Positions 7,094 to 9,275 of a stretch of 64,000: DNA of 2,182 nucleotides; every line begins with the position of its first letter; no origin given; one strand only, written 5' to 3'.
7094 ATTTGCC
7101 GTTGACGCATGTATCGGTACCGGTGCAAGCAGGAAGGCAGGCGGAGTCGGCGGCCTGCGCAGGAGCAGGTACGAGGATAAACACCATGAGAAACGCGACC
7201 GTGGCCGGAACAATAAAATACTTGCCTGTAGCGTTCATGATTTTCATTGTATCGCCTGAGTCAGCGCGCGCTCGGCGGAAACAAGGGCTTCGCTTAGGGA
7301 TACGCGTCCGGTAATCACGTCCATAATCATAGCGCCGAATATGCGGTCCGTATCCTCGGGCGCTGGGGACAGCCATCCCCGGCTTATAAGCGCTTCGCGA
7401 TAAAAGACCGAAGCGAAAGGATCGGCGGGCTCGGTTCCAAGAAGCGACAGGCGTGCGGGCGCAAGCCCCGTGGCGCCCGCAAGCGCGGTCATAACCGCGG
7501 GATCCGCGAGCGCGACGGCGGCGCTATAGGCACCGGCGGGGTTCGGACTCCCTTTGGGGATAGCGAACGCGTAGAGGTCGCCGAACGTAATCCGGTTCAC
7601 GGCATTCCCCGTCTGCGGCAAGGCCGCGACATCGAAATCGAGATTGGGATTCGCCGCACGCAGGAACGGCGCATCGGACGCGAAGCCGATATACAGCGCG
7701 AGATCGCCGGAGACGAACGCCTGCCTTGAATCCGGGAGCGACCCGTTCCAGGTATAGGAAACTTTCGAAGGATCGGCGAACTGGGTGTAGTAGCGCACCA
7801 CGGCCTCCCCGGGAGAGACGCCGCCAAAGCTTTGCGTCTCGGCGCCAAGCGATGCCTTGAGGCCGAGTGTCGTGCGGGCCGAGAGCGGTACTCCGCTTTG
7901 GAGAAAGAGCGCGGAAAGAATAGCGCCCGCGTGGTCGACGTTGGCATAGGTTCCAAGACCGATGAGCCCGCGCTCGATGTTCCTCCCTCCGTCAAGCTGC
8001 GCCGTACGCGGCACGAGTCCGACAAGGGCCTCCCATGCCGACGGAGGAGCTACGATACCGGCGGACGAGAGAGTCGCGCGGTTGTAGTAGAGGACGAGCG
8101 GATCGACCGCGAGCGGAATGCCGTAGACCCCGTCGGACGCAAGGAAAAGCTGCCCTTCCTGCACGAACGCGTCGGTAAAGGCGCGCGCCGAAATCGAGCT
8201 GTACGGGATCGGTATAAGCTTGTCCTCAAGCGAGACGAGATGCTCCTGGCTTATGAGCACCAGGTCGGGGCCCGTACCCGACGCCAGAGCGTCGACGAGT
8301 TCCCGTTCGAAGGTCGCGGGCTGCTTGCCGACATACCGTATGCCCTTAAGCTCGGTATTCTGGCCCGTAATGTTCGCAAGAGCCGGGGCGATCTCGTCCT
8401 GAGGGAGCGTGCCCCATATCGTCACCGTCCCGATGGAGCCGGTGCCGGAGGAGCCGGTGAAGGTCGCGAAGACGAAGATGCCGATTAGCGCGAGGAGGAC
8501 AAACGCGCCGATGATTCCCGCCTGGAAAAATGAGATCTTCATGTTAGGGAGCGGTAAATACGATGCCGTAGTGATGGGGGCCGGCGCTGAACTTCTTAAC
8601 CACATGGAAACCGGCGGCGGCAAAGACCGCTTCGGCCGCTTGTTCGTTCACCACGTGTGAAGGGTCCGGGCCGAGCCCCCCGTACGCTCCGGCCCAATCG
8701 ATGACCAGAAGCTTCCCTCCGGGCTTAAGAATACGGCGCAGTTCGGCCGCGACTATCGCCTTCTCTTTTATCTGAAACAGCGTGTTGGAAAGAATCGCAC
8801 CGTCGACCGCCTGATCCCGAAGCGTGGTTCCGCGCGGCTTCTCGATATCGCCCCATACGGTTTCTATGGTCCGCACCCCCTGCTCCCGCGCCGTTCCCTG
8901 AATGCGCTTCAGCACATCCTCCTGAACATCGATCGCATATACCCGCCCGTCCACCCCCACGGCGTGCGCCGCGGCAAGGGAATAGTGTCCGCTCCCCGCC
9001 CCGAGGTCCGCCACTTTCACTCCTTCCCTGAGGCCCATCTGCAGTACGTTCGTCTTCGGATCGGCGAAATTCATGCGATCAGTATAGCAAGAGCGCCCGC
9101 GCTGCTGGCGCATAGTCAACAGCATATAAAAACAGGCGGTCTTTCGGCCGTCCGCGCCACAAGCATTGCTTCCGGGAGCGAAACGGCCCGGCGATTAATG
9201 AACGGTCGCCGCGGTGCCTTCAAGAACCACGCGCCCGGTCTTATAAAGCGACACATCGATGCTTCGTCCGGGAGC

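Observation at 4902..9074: Operon of a methyltransferase, a solute-binding protein and six tandem VirB2/TrbC-like pilin-like paralogs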

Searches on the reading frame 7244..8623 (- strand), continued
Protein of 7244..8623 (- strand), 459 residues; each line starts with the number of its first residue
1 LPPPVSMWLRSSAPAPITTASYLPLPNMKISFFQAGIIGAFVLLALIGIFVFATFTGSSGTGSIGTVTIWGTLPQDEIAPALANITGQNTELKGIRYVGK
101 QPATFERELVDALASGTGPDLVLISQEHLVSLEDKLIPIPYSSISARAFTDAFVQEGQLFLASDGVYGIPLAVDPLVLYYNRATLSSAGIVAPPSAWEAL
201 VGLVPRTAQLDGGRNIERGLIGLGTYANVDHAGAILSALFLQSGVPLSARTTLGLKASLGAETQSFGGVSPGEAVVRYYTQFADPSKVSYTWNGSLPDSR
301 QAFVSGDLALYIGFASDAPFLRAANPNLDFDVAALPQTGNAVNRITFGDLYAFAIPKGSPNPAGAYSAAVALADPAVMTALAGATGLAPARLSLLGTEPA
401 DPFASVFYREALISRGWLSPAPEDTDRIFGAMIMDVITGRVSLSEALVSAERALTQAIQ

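Call 83: fold_search(model_id=the predicted structure, library=pdb)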
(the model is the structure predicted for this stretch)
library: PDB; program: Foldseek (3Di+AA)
matches with E <= 10: 1378; with E <= 0.001: 1051
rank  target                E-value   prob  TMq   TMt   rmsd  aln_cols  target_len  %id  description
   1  5ci5_B                1.2e-20  1.00  0.65  0.71   5.5       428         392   19  Crystal Structure of an ABC transporter Solute Binding Protein from Thermotoga Lettingae TMO (Tlet_1705, TARGET EFI-51 (released 2015-07-22)
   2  5ci5_A                1.8e-19  1.00  0.65  0.71   5.2       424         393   20  Crystal Structure of an ABC transporter Solute Binding Protein from Thermotoga Lettingae TMO (Tlet_1705, TARGET EFI-51 (released 2015-07-22)
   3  4r9g_A                2.5e-19  1.00  0.68  0.73   5.1       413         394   17  CpMnBP1 with Mannotriose Bound (released 2014-10-29)
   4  3jzj_A                4.8e-19  1.00  0.67  0.74   5.2       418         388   19  Crystal structures of the GacH receptor of Streptomyces glaucescens GLA.O in the unliganded form and in complex with a (released 2010-02-16)
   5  2gha_A                9.2e-19  1.00  0.65  0.74   4.6       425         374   16  Thermotoga maritima maltotriose binding protein bound with maltotriose (released 2007-02-06)
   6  6dtu_A                9.7e-19  1.00  0.62  0.70   5.2       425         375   17  Maltotetraose bound T. maritima MalE1 (released 2018-09-19)
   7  4r9f_A                1.4e-18  1.00  0.68  0.72   5.0       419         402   17  CpMnBP1 with Mannobiose Bound (released 2014-10-29)
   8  2gh9_A                1.4e-18  1.00  0.64  0.72   5.2       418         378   15  Thermus thermophilus maltotriose binding protein bound with maltotriose (released 2007-02-06)
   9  5ysf_A                1.8e-18  1.00  0.66  0.72   5.1       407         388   16  Crystal structure of beta-1,2-glucooligosaccharide binding protein in complex with sophoropentaose (released 2018-05-02)
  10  2gha_B                2.1e-18  1.00  0.66  0.75   5.0       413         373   16  Thermotoga maritima maltotriose binding protein bound with maltotriose (released 2007-02-06)
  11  2zyo_A                2.2e-18  1.00  0.65  0.71   5.1       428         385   16  Crystal structure of cyclo/maltodextrin-binding protein complexed with maltotetraose (released 2009-03-31)
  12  7t31_A                2.9e-18  1.00  0.63  0.57   5.0       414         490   15  X-ray Structure of Clostridiodies difficile PilW (released 2022-10-19)
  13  4bla_C                3.2e-18  1.00  0.62  0.39   5.2       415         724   15  Crystal structure of full-length human Suppressor of fused (SUFU) mutant lacking a regulatory subdomain (crystal form  (released 2013-11-27)
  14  1urd_A                3.4e-18  1.00  0.67  0.76   4.6       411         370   16  X-ray structures of the maltose-maltodextrin binding protein of the thermoacidophilic bacterium Alicyclobacillus acido (released 2003-12-11)
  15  6dts_A                3.4e-18  1.00  0.63  0.71   5.3       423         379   16  Maltotetraose bound T. maritima MalE2 (released 2018-09-19)
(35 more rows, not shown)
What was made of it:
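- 7244..8542 (-): Family-1 solute-binding protein, 432 aa. It is anchored by a conserved N-terminal TM helix and is not a lipoprotein. No ABC permease or ATPase gene is adjacent. The best structural matches are oligosaccharide-binding proteins at E~1e-20 (call 83).
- On ABC-importer solute-binding protein, family 1: Foldseek matches to oligosaccharide SBPs at E~1e-20 (call 83).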

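Call 96: search_protein_families(library=padloc, max_evalue=0.001, proteins=[window:7244-8542:-])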
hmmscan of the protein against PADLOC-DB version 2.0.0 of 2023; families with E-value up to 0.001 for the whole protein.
window:7244-8542:- (432 aa): 0 families

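Call 97: search_protein_families(library=pfam, max_evalue=0.01, proteins=[L008:6769-7329:+, L010:11309-11776:+, L016:11299-11772:+, L024:7222-7662:+, L055:11305-11733:+, L064:11311-11838:+, L008:8321-8698:+, L010:13172-13534:+, L016:13145-13513:+, L024:9349-9618:+])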
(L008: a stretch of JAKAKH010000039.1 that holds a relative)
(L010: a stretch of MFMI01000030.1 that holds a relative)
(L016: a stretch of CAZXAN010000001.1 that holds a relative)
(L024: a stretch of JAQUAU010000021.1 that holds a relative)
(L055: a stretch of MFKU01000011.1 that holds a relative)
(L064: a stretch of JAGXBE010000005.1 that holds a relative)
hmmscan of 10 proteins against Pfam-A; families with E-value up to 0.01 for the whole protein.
L008:6769-7329:+ (187 aa): 1 family
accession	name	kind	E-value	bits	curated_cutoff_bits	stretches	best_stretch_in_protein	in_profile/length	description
PF18895.5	T4SS_pilin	-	1.4e-06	28.8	26.6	1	114-174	8-67/71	Type IV secretion system pilin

L010:11309-11776:+ (156 aa): 3 families
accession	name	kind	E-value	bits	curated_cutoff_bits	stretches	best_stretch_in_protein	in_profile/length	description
PF18895.5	T4SS_pilin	-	1.6e-07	31.8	26.6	1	81-143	8-69/71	Type IV secretion system pilin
PF04956.18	TrbC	-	0.0001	22.9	27.9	1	81-144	40-97/98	TrbC/VIRB2 pilin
PF02790.20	COX2_TM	-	0.0058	17.2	22.8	1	80-136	21-79/88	Cytochrome C oxidase subunit II, transmembrane domain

L016:11299-11772:+ (158 aa): 2 families
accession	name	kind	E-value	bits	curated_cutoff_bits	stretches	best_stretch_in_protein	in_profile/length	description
PF18895.5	T4SS_pilin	-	1.4e-05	25.5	26.6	1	78-143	3-67/71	Type IV secretion system pilin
PF04956.18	TrbC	-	7.1e-05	23.4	27.9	1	78-143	35-94/98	TrbC/VIRB2 pilin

L024:7222-7662:+ (147 aa): 2 families
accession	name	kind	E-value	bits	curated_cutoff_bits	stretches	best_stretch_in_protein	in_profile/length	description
PF04956.18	TrbC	-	2.3e-06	28.2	27.9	1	68-135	35-95/98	TrbC/VIRB2 pilin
PF18895.5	T4SS_pilin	-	5.6e-05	23.6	26.6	1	85-135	19-68/71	Type IV secretion system pilin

L055:11305-11733:+ (143 aa): 2 families
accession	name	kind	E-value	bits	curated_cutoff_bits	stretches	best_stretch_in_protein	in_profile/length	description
PF18895.5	T4SS_pilin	-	2.2e-06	28.1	26.6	1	62-129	3-68/71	Type IV secretion system pilin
PF04956.18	TrbC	-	0.0097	16.5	27.9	1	60-129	33-95/98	TrbC/VIRB2 pilin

L064:11311-11838:+ (176 aa): 2 families
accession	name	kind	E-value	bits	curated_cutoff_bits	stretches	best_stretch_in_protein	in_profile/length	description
PF18895.5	T4SS_pilin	-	4e-07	30.5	26.6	1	98-161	5-67/71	Type IV secretion system pilin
PF04956.18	TrbC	-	8e-05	23.2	27.9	1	100-162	39-95/98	TrbC/VIRB2 pilin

L008:8321-8698:+ (126 aa): 2 families
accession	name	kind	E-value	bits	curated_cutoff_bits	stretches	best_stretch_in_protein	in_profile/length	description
PF18895.5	T4SS_pilin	-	4.3e-11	43.2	26.6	1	36-101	8-71/71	Type IV secretion system pilin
PF04956.18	TrbC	-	0.0065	17.1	27.9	1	2-78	9-75/98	TrbC/VIRB2 pilin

L010:13172-13534:+ (121 aa): 1 family
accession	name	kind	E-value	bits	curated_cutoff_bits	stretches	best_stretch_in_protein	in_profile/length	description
PF18895.5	T4SS_pilin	-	4e-09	36.8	26.6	1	35-100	8-71/71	Type IV secretion system pilin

L016:13145-13513:+ (123 aa): 1 family
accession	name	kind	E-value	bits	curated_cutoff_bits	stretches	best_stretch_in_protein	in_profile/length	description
PF18895.5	T4SS_pilin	-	7.8e-10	39.1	26.6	1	38-100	11-71/71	Type IV secretion system pilin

L024:9349-9618:+ (90 aa): 1 family
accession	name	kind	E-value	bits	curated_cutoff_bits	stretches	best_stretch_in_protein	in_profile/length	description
PF18895.5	T4SS_pilin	-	1.5e-09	38.3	26.6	1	14-74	11-70/71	Type IV secretion system pilin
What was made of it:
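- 6705..7247 (-): Pilin position 1 (p6), 180 aa. It has a signal peptide, two Cys-rich CxxxCx5Cx4C repeats, a Gly-rich linker, an LTNPLG motif and the hairpin. This is the paralogue closest to TrbC/VirB2. 5 of 6 sampled orthologues hit TrbC (call 97).
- On Pfam PF04956 TrbC/VirB2 pilin: One position-1 orthologue (L024) scores 28.2 bits, above the cut-off (call 97).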

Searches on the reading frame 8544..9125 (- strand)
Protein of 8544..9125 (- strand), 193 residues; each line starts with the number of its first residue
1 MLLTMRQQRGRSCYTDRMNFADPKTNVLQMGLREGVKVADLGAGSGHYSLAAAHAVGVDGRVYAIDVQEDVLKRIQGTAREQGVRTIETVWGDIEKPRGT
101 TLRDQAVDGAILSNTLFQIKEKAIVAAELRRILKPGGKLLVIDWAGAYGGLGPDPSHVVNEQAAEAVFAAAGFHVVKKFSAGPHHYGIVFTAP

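Call 3: search_protein_families(library=pfam, max_evalue=1, proteins=[window:8544-9125:-])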
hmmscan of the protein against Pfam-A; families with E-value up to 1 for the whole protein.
window:8544-9125:- (193 aa): 19 families
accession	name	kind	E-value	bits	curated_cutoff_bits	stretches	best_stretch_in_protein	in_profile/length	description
PF13847.12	Methyltransf_31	-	1.6e-17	64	27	1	33-145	2-113/145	Methyltransferase domain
PF08241.18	Methyltransf_11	-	1e-14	55.3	21.2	1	40-141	2-95/95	Methyltransferase domain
PF13649.12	Methyltransf_25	-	1.7e-14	54.7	27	1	38-137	1-97/97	Methyltransferase domain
PF01209.24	Ubie_methyltran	-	4.2e-13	49.6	20.1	1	29-144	42-154/233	ubiE/COQ5 methyltransferase family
PF08242.18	Methyltransf_12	-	5.5e-08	33.9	30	1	40-139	2-98/98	Methyltransferase domain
PF01728.25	FtsJ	-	4.8e-06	27.1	24.1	1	31-97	17-78/181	FtsJ-like methyltransferase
PF05175.20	MTS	-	6.5e-06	26.3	23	1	23-142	18-139/170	Methyltransferase small domain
PF01269.23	Fibrillarin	-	1.2e-05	25.1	27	1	26-142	63-175/227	Fibrillarin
PF13489.12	Methyltransf_23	-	2.4e-05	24.6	27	1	25-146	11-121/164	Methyltransferase domain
PF01135.25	PCMT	-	3.5e-05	24.1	20.3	1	28-93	69-132/210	Protein-L-isoaspartate(D-aspartate) O-methyltransferase (PCMT)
PF13679.12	Methyltransf_32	-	0.00029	21.2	27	1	34-99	25-94/143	Methyltransferase domain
PF08704.16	GCD14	-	0.00098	19.3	26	1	27-90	33-96/247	tRNA methyltransferase complex GCD14 subunit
PF06325.19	PrmA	-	0.0011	19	22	1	27-139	154-256/296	Ribosomal protein L11 methyltransferase (PrmA)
PF03848.20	TehB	-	0.0015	18.4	20.4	1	13-142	8-133/193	Tellurite resistance protein TehB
PF07021.18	MetW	-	0.0016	18.5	21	1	29-133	8-102/193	Methionine biosynthesis protein MetW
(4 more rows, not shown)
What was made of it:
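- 8544..9074 (-): Class I SAM-dependent methyltransferase, 176 aa, cytoplasmic (no TM helix or signal peptide). First gene of the cassette. Pfam Methyltransf_31/11/25, E=1e-17 to 1e-14 (call 3).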

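Call 4: search_protein_families(library=ncbifam, max_evalue=1, proteins=[window:8544-9125:-])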
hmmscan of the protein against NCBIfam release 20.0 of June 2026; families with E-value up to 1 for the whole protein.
window:8544-9125:- (193 aa): 57 families (the best 25 are shown)
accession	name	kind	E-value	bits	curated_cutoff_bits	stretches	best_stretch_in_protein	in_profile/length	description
NF008823.0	PRK11873.1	subfamily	1.7e-18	67.1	263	1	31-143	74-183/272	arsenite methyltransferase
NF041537.1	ArsM_AhpD_UU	exception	6e-15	54.9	510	1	32-144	74-183/345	arsenite methyltransferase/AhpD domain selenoprotein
NF001240.0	PRK00216.1-1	equivalog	4.7e-14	52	378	1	29-145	58-172/251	bifunctional demethylmenaquinone methyltransferase/2-methoxy-6-polyprenyl-1,4-benzoquinol methylase UbiE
NF047649.1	MTase_UXPK_star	exception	2.1e-13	50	460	1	32-144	75-184/283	methyltransferase/UXPK-star double selenoprotein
NF041536.1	ArsM_DUF2284_UU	exception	9.9e-13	47.2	575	1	32-143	74-182/459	arsenite methyltransferase/DUF2284 domain selenoprotein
NF052510.1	methyltran_MpqE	exception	7.9e-12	45.1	335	1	26-144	38-154/234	methyl-plastoquinone biosynthesis methyltransferase MpqE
NF001243.0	PRK00216.1-4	equivalog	2.2e-11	43.6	235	1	26-143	39-153/237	demethylmenaquinone methyltransferase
TIGR02752.1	MenG_heptapren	equivalog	7.8e-11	41.9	419.85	1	26-143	37-151/231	demethylmenaquinone methyltransferase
TIGR02469.1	CbiT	equivalog_domain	3.9e-10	40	78.3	1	29-140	14-119/124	precorrin-6Y C5,15-methyltransferase (decarboxylating) subunit CbiT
NF043040.1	corrin_prot_MT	hypoth_equivalog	2.2e-09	37.1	180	1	26-143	33-149/216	corrinoid protein-associated methyltransferase CpaM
NF001244.0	PRK00216.1-5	equivalog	1.6e-08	34.2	216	1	29-144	43-156/236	bifunctional demethylmenaquinone methyltransferase/2-methoxy-6-polyprenyl-1,4-benzoquinol methylase UbiE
NF040538.1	methyl_ArsM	equivalog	2.9e-08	33.3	500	2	33-74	60-101/356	arsinothricin biosynthesis methyltransferase ArsM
TIGR01934.1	MenG_MenH_UbiE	subfamily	1.7e-07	30.8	158.35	1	29-144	34-144/223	ubiquinone/menaquinone biosynthesis methyltransferase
TIGR04364.1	methyltran_FxLD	equivalog_domain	1.7e-07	30.7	320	1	29-98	77-145/394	methyltransferase, FxLD system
NF045667.1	MTase_DVU1556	equivalog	2.7e-07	30.3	155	1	30-147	18-125/213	DVU_1556 family methyltransferase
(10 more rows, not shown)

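Call 34: search_solved_structures(query=window:8544-9074:-, max_evalue=0.001)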
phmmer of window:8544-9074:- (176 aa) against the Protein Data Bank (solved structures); distinct sequences matched with E-value up to 0.001: 17.
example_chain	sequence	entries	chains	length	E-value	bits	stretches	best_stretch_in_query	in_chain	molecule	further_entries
3dh0_A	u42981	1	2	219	2.7e-20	76.2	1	4-171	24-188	SAM dependent methyltransferase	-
3i9f_A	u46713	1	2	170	9.1e-12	48.5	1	18-173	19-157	Putative type 11 methyltransferase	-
5wp5_A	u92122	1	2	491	1.1e-08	38.4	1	3-137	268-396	Phosphomethylethanolamine N-methyltransferase 2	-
5evj_A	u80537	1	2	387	3e-07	33.8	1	14-123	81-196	Arsenite methyltransferase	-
1vl5_A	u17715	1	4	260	1.6e-06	31.4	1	14-128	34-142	unknown conserved protein BH2331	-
5wp4_A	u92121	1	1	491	1.3e-05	28.5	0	8-128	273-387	Phosphoethanolamine N-methyltransferase 1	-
8zc8_A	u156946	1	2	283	2.5e-05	27.5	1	14-128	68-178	MitM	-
21zq_A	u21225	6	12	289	2.6e-05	27.5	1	14-128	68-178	MitM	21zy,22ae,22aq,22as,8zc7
3sm3_A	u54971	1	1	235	6.5e-05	26.2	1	14-127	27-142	SAM-dependent methyltransferases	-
4df3_A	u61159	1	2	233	0.0001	25.6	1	10-140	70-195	Fibrillarin-like rRNA/tRNA 2'-O-methyltransferase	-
1ve3_A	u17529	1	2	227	0.00012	25.3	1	14-124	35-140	hypothetical protein PH0226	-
2yxe_A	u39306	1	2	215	0.00017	24.8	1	13-76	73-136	Protein-L-isoaspartate O-methyltransferase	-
3cjt_A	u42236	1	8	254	0.00045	23.4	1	11-123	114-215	Ribosomal protein L11 methyltransferase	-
1ufk_A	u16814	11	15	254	0.00045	23.4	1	11-123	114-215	TT0836 protein | Ribosomal protein L11 methyltransferase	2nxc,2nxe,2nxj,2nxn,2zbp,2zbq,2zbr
8ys9_A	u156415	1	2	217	0.00084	22.6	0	9-127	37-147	Phosphatidylethanolamine N-methyltransferase/phosphatidyl-N-methylethanolamine N-methyltra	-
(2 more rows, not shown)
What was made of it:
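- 8544..9074 (-): Phosphoethanolamine N-MTs follow at E=1e-8 (call 34).
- On Class I SAM-dependent methyltransferase: PDB entry 3dh0 matches at E=3e-20 (call 34).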

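Call 96: search_protein_families(library=padloc, max_evalue=0.001, proteins=[window:8544-9074:-])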
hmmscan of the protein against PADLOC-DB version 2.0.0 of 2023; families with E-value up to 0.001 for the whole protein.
window:8544-9074:- (176 aa): 1 family
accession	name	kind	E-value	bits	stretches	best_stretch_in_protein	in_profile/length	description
PDLC04134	mad2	-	1.9e-19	67.8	1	14-165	288-426/492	mads_2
